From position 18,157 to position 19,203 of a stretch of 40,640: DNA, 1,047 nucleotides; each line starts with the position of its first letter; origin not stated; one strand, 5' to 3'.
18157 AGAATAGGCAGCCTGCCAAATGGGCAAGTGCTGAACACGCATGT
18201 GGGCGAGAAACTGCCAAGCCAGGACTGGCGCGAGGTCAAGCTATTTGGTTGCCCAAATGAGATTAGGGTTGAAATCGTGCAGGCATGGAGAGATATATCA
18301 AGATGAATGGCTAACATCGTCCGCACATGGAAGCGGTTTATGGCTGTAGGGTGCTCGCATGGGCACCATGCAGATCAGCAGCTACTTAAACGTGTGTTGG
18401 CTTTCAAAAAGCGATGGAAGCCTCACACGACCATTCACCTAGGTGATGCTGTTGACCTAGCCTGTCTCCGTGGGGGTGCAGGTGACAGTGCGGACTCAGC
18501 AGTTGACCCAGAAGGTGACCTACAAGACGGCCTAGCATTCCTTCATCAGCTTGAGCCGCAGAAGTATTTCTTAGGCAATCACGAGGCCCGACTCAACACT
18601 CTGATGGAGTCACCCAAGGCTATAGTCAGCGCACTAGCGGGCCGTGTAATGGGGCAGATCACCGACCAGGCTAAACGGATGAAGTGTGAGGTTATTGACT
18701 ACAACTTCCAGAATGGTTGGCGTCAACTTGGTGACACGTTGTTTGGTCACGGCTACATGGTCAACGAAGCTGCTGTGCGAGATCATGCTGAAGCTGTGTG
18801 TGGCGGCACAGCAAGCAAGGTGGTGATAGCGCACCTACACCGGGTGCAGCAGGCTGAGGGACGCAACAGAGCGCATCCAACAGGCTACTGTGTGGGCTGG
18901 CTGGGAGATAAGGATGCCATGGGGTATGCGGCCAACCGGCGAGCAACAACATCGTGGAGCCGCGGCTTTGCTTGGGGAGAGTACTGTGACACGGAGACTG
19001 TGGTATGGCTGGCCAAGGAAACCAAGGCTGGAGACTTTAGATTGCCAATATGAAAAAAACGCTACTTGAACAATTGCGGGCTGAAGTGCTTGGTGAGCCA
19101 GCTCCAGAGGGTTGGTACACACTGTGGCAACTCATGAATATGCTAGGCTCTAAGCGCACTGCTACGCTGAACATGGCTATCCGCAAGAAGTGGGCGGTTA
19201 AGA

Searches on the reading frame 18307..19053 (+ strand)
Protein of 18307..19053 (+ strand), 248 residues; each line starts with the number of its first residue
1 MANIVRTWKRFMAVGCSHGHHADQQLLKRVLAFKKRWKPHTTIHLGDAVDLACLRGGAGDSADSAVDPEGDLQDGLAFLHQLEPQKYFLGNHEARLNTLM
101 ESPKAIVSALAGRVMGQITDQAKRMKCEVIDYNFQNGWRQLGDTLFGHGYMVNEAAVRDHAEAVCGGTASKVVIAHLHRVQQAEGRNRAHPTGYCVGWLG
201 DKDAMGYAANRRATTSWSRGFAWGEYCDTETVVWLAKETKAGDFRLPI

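Call 3: search_protein_families(library=pfam, proteins=[window:18307-19053:+], max_evalue=0.01)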
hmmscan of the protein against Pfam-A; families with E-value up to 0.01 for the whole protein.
window:18307-19053:+ (248 aa): 1 family
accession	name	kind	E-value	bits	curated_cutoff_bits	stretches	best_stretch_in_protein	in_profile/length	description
PF00149.33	Metallophos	-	0.00077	20.4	21.5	1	10-112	2-72/191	Calcineurin-like phosphoesterase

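Call 34: find_related_loci(query=window:18307-19053:+, collection=viral_contigs, flank=7000)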
Query window:18307-19053:+ (248 aa) in viral_contigs; peptide patterns used: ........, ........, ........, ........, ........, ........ (x = any residue, [..] = any of these).
66 stretches matched a pattern; 63 encode a relative of the query (tblastn E <= 1e-3); 62 distinct loci.
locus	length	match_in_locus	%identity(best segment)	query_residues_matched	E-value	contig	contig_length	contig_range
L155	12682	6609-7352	94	1-248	2e-162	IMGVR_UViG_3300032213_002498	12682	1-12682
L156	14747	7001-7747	91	1-248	6e-158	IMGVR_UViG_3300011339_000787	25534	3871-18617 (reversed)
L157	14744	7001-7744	90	1-248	1e-157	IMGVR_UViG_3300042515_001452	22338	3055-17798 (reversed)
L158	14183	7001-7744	90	1-248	4e-157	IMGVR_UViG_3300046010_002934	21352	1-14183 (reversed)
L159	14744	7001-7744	90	1-248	3e-156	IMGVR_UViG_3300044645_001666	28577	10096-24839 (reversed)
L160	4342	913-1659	90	1-248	1e-159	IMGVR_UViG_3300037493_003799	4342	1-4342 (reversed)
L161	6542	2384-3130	90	1-248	2e-156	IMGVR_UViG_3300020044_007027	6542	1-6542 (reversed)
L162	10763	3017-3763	89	1-248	4e-155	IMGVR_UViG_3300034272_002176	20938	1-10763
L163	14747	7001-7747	89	1-248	4e-155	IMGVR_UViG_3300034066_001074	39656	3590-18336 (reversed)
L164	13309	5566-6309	89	1-248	6e-155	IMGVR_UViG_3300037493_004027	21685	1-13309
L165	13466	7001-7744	89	1-248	2e-154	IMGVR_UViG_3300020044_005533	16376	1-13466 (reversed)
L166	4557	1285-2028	88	1-248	2e-157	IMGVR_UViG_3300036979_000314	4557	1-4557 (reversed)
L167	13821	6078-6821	88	1-248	1e-153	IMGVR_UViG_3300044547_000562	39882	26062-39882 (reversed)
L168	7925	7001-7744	88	1-248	8e-154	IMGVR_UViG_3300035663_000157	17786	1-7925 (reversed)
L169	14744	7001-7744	88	1-248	3e-153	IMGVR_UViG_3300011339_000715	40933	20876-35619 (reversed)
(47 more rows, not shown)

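Call 88: search_protein_families(library=padloc, proteins=[window:18307-19053:+], max_evalue=0.001)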
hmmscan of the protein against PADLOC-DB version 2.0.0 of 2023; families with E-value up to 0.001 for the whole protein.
window:18307-19053:+ (248 aa): 0 families
